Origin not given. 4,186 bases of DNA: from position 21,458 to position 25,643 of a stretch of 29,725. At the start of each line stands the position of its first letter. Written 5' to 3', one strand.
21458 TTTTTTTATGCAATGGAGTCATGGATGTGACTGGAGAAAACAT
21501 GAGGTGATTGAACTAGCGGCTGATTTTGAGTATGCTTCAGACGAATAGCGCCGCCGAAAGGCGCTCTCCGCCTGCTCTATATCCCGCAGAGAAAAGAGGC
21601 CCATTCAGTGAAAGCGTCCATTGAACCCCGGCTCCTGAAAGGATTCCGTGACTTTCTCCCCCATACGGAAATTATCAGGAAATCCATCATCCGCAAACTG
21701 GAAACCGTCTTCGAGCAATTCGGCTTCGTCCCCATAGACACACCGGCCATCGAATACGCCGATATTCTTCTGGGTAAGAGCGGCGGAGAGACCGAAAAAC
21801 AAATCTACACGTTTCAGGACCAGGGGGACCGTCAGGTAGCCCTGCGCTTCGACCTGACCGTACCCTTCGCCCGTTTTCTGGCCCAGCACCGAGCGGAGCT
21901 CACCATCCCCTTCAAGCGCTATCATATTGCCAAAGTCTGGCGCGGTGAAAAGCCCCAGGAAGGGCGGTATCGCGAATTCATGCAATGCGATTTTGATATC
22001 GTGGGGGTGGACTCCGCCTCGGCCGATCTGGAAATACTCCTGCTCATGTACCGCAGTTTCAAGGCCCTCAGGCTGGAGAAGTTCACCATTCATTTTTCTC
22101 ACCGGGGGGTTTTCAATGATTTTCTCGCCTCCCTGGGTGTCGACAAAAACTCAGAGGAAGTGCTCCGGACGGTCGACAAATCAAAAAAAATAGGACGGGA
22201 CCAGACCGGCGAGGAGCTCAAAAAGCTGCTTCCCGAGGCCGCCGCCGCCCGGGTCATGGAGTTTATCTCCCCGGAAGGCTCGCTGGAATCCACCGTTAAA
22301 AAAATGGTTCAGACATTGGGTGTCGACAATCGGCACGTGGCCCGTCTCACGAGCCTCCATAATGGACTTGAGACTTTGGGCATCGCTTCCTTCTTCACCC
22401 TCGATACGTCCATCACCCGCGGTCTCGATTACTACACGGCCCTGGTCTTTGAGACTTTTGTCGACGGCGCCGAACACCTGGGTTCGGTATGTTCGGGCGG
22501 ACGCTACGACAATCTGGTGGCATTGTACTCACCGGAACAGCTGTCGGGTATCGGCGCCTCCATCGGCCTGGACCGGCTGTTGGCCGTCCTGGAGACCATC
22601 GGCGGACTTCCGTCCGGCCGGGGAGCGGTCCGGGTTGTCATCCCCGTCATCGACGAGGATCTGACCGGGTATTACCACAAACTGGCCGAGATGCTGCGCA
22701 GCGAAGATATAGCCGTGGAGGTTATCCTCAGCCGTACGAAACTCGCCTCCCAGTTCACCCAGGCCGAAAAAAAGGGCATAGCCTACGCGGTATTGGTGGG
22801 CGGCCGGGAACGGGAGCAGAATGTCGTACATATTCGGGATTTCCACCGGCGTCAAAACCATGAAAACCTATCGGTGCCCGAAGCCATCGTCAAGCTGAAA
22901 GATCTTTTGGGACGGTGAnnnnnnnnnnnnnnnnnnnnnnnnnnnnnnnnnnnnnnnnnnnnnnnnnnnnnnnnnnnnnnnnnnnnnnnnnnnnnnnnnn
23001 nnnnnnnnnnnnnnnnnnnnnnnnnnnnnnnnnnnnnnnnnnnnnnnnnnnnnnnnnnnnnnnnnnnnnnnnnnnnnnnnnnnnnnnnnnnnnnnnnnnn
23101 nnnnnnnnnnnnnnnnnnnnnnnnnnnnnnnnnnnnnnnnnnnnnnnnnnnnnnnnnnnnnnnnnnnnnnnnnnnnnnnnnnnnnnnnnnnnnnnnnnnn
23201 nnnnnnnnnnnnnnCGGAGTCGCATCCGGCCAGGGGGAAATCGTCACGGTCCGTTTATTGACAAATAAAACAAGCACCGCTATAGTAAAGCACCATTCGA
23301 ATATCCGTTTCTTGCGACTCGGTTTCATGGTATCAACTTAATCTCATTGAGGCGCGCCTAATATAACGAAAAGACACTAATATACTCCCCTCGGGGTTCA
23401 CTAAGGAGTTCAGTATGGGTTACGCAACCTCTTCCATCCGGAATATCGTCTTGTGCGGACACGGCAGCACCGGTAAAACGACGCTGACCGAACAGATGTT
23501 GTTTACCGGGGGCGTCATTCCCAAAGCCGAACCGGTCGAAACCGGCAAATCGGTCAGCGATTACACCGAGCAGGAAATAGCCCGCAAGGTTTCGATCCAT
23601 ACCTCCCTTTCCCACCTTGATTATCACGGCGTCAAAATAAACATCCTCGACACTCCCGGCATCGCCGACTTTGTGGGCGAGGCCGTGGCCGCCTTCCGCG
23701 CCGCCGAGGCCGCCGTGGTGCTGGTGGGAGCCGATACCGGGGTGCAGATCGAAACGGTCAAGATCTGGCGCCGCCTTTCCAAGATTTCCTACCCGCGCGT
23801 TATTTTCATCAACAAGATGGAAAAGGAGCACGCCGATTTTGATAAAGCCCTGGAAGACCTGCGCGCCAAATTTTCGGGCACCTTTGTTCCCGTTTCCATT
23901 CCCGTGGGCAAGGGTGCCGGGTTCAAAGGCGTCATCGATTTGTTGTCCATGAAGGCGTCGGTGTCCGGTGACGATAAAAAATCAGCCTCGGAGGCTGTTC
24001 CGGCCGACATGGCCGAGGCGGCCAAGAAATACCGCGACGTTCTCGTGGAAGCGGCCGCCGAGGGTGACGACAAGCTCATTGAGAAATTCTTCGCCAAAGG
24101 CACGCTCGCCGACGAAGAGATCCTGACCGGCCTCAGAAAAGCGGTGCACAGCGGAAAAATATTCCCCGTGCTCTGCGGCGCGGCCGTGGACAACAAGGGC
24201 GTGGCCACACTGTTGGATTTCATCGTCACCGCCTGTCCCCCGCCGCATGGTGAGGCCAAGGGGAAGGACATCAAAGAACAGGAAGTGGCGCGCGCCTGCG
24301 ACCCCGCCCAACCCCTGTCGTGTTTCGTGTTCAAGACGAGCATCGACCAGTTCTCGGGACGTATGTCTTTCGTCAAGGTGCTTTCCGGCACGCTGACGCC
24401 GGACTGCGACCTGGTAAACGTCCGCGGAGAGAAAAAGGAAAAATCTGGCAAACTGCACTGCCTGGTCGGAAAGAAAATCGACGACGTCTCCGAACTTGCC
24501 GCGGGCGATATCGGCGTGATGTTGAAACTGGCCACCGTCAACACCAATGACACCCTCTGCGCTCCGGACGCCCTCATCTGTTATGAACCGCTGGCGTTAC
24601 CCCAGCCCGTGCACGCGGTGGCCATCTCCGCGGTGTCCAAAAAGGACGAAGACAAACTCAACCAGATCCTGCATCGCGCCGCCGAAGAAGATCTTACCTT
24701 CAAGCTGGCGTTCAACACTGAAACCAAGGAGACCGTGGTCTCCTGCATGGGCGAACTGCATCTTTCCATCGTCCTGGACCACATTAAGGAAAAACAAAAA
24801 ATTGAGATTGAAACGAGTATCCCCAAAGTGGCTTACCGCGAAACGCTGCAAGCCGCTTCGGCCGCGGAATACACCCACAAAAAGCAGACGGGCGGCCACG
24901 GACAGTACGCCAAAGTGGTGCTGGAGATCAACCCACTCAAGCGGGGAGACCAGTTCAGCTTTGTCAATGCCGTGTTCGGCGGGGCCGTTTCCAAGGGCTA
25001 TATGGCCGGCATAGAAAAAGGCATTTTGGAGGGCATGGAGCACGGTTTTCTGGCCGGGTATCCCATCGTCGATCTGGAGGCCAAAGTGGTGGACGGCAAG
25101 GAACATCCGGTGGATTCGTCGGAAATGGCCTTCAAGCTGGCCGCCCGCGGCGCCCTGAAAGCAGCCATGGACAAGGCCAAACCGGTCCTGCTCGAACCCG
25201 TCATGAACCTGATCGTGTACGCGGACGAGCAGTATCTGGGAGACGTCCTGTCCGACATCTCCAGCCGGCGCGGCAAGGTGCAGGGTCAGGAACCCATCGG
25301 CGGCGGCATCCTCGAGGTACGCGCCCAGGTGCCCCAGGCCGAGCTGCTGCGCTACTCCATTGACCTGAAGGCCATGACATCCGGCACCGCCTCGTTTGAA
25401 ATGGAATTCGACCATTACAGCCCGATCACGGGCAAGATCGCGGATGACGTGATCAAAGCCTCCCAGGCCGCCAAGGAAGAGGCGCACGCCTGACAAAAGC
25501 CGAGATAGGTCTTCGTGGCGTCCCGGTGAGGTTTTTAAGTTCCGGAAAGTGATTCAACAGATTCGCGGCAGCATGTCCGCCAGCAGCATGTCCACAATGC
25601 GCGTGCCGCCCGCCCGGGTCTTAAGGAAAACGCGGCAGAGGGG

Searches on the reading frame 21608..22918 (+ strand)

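Call 21: search_protein_families(library=pfam, proteins=[window:21608-22918:+], max_evalue=0.001)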
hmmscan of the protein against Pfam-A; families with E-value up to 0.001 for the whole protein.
window:21608-22918:+ (436 aa): 5 families
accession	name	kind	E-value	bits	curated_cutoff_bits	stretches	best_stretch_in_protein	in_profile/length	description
PF13393.11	tRNA-synt_His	-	1.1e-47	163.3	25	1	12-324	1-308/308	Histidyl-tRNA synthetase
PF03129.25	HGTP_anticodon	-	2.1e-14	53.9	21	1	343-432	3-93/94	Anticodon binding domain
PF00587.30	tRNA-synt_2b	-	4.4e-08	33.8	29.3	1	67-245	1-110/179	tRNA synthetase class II core domain (G, H, P, S and T)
PF00152.25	tRNA-synt_2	-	6.8e-05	22.5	25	1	10-138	11-128/308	tRNA synthetases class II (D, K and N)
PF01409.25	tRNA-synt_2d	-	0.00069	19.6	19.8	0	25-145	20-146/246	tRNA synthetases class II core domain (F)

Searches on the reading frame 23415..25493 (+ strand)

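Call 21: search_protein_families(library=pfam, proteins=[window:23415-25493:+], max_evalue=0.001)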
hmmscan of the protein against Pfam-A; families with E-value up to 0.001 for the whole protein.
window:23415-25493:+ (692 aa): 7 families
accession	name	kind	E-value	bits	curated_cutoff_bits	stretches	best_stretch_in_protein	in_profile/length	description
PF00009.33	GTP_EFTU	-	5e-40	137.5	26.5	1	7-275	2-187/188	Elongation factor Tu GTP binding domain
PF03764.24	EFG_IV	-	4e-39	133.6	24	1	470-589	1-121/121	Elongation factor G, domain IV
PF00679.30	EFG_C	-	1.3e-26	92.9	27.9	1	591-678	1-88/89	Elongation factor G C-terminus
PF14492.12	EFG_III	-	2.9e-26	91.8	27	1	395-467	1-73/75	Elongation Factor G, domain III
PF22042.2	EF-G_D2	-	1.7e-15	57.3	27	1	300-383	1-83/84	Elongation factor G domain 2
PF00735.24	Septin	-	0.00016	21.5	26.2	1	10-88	6-77/280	Septin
PF01926.29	MMR_HSR1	-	0.00021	21.8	21.9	1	11-134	2-113/113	50S ribosome-binding GTPase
